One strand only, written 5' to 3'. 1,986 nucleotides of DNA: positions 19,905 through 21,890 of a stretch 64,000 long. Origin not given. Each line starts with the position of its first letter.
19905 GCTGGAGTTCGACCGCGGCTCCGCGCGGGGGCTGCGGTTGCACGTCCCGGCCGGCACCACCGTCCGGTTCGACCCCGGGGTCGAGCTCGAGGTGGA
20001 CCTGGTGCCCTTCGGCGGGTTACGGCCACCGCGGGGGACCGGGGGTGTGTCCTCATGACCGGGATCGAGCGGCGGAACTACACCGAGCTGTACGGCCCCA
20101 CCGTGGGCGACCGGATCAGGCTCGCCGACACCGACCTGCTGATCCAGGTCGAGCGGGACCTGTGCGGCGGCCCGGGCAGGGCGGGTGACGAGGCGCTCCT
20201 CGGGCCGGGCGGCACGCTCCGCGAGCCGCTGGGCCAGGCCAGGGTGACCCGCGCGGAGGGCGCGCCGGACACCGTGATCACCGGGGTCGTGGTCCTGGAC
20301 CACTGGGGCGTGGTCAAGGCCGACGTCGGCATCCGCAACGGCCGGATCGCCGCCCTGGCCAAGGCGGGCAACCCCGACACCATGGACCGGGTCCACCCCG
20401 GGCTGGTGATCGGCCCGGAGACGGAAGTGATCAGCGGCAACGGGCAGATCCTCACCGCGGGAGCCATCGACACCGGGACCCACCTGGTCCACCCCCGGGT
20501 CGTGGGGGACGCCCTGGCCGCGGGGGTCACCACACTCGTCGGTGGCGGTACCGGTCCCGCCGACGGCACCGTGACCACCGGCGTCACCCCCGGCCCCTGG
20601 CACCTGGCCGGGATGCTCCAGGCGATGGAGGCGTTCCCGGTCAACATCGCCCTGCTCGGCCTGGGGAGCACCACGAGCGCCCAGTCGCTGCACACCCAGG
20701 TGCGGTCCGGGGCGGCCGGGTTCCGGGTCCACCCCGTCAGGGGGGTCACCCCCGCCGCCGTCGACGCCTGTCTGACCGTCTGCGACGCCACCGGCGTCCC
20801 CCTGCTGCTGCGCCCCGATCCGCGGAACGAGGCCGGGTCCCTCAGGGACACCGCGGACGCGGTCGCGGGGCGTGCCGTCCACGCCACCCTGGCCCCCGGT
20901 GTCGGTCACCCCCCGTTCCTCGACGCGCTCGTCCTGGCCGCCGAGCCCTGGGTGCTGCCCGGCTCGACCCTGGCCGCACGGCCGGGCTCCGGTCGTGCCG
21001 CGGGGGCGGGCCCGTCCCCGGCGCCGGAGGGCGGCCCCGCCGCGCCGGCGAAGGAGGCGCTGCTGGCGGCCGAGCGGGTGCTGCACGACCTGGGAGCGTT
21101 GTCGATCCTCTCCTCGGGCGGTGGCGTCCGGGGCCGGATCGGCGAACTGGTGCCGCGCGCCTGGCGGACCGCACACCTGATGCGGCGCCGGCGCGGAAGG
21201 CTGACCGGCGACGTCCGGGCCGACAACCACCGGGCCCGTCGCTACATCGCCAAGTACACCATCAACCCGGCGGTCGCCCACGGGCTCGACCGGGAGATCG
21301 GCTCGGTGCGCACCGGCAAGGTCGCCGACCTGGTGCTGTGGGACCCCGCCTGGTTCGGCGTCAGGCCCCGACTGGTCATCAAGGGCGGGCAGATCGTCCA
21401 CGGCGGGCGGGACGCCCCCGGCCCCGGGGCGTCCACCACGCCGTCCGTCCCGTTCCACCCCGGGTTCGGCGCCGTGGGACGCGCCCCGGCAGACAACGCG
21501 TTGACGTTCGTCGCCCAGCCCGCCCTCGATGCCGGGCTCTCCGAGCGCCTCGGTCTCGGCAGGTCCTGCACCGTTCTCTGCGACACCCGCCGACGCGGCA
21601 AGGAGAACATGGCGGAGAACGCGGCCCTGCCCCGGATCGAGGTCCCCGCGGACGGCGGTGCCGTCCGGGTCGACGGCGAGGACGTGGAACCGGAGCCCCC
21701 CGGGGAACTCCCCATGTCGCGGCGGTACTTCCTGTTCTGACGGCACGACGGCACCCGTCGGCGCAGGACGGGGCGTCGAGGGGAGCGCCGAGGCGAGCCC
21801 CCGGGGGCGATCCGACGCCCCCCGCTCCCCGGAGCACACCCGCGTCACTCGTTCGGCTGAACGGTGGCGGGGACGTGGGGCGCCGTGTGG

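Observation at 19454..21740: Intact ureA-ureB plus a full-length UreC with every metal and catalytic residue replaced; no ureDEFG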

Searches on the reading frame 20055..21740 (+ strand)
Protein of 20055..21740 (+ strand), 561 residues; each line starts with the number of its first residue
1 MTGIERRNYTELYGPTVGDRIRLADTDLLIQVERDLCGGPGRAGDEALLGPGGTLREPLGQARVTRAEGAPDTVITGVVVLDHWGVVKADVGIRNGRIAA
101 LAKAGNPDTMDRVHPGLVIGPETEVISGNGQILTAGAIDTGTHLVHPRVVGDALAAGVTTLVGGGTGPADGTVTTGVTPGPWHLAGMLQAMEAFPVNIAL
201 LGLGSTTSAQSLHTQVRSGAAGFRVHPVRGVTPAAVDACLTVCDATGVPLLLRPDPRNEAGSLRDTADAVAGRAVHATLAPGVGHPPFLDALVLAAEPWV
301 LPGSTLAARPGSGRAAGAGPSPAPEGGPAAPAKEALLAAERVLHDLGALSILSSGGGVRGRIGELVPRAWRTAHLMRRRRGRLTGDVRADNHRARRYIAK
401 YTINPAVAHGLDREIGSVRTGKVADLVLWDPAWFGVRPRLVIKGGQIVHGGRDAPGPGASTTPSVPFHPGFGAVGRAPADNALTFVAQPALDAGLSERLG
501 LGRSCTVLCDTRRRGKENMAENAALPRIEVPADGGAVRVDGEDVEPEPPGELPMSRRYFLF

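Call 3: search_protein_families(library=pfam, proteins=[window:20055-21740:+], max_evalue=0.01)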
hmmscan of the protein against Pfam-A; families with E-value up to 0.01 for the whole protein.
window:20055-21740:+ (561 aa): 3 families
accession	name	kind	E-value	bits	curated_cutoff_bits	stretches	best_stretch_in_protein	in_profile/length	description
PF00449.26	Urease_alpha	-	1.1e-44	152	23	1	4-126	3-121/121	Urease alpha-subunit, N-terminal domain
PF01979.26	Amidohydro_1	-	2.8e-29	102.9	25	1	132-447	1-344/345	Amidohydrolase family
PF07969.17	Amidohydro_3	-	2.8e-08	34.1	29.7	1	372-449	387-472/472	Amidohydrolase family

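Call 4: search_protein_families(library=ncbifam, proteins=[window:20055-21740:+], max_evalue=0.01)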
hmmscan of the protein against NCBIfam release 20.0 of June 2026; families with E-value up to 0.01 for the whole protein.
window:20055-21740:+ (561 aa): 15 families
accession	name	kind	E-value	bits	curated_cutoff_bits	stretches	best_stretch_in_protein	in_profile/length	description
NF009685.0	PRK13206.1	equivalog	5.1e-210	698.9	907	2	1-310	1-310/573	urease subunit alpha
NF009686.0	PRK13207.1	subfamily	5e-178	593.4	354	2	3-310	4-305/569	urease subunit alpha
TIGR01792.1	urease_alph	equivalog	1.5e-160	535.7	680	2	4-310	2-304/568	urease subunit alpha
NF009834.0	PRK13309.1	equivalog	4.1e-148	494.2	1001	2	1-310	1-308/572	urease subunit alpha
NF010591.0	PRK13985.1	equivalog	2.8e-137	458.8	1083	2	1-308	1-303/569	urease subunit beta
NF006689.0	PRK09237.1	equivalog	6.3e-06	25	371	1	72-167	4-95/383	amidohydrolase/deacetylase family metallohydrolase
NF011990.0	PRK15446.2-6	subfamily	3.3e-05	22.8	233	1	395-448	329-382/390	alpha-D-ribose 1-methylphosphonate 5-triphosphate diphosphatase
NF006549.0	PRK09045.1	equivalog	8.5e-05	21.4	540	1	389-430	338-379/444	TRZ/ATZ family hydrolase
NF009941.0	PRK13404.1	subfamily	0.00012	20.9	647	0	72-153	5-72/478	dihydropyrimidinase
NF004839.0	PRK06189.1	equivalog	0.00031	19.5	631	1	72-166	4-86/451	allantoinase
NF006056.0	PRK08204.1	subfamily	0.00032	19.6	391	1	389-431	339-381/449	hypothetical protein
TIGR01224.1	hutI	equivalog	0.00046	19.1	298.15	0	400-430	322-352/377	imidazolonepropionase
NF006559.0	PRK09060.1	equivalog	0.0018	16.6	482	1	72-148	6-69/444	dihydroorotase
NF005557.0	PRK07228.1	equivalog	0.0051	15.6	522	0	398-431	343-376/445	5'-deoxyadenosine deaminase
TIGR03178.1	allantoinase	equivalog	0.0084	15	357.85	0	72-147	1-63/441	allantoinase AllB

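Call 5: search_solved_structures(query=window:20055-21740:+, show_alignments=2)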
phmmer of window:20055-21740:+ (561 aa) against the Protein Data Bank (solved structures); distinct sequences matched with E-value up to 0.001: 33.
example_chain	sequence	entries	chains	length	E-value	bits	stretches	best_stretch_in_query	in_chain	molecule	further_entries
1krc_C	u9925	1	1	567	6.4e-138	464.4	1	1-561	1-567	UREASE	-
1ejr_C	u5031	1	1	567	7.4e-138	464.2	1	1-561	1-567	UREASE ALPHA SUBUNIT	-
1fwa_C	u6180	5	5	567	9e-138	464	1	1-561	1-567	UREASE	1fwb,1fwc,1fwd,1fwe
1fwi_C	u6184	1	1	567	1.1e-137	463.7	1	1-561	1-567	UREASE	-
8hcn_C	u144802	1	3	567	1.3e-137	463.4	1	1-561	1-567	Urease subunit alpha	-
1fwg_C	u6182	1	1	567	1.4e-137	463.4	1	1-561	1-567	UREASE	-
1ejv_C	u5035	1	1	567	1.4e-137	463.3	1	1-561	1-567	UREASE ALPHA SUBUNIT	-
1fwf_C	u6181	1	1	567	1.6e-137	463.2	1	1-561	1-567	UREASE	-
1eju_C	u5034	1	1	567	1.6e-137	463.1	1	1-561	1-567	UREASE ALPHA SUBUNIT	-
1ejw_C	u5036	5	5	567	1.6e-137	463.1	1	1-561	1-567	UREASE ALPHA SUBUNIT | UREASE | UREASE (ALPHA CHAIN)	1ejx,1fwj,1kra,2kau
1fwh_C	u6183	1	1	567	1.7e-137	463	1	1-561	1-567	UREASE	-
1ef2_A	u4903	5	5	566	4.1e-137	461.8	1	3-561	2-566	UREASE ALPHA SUBUNIT | Urease subunit alpha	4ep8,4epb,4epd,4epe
1a5k_C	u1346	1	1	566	8.7e-137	460.7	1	3-561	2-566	UREASE (ALPHA SUBUNIT)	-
1ejs_C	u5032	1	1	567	1.4e-136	460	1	1-561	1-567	UREASE ALPHA SUBUNIT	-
1a5m_C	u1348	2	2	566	1.6e-136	459.8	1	3-561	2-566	UREASE (ALPHA SUBUNIT)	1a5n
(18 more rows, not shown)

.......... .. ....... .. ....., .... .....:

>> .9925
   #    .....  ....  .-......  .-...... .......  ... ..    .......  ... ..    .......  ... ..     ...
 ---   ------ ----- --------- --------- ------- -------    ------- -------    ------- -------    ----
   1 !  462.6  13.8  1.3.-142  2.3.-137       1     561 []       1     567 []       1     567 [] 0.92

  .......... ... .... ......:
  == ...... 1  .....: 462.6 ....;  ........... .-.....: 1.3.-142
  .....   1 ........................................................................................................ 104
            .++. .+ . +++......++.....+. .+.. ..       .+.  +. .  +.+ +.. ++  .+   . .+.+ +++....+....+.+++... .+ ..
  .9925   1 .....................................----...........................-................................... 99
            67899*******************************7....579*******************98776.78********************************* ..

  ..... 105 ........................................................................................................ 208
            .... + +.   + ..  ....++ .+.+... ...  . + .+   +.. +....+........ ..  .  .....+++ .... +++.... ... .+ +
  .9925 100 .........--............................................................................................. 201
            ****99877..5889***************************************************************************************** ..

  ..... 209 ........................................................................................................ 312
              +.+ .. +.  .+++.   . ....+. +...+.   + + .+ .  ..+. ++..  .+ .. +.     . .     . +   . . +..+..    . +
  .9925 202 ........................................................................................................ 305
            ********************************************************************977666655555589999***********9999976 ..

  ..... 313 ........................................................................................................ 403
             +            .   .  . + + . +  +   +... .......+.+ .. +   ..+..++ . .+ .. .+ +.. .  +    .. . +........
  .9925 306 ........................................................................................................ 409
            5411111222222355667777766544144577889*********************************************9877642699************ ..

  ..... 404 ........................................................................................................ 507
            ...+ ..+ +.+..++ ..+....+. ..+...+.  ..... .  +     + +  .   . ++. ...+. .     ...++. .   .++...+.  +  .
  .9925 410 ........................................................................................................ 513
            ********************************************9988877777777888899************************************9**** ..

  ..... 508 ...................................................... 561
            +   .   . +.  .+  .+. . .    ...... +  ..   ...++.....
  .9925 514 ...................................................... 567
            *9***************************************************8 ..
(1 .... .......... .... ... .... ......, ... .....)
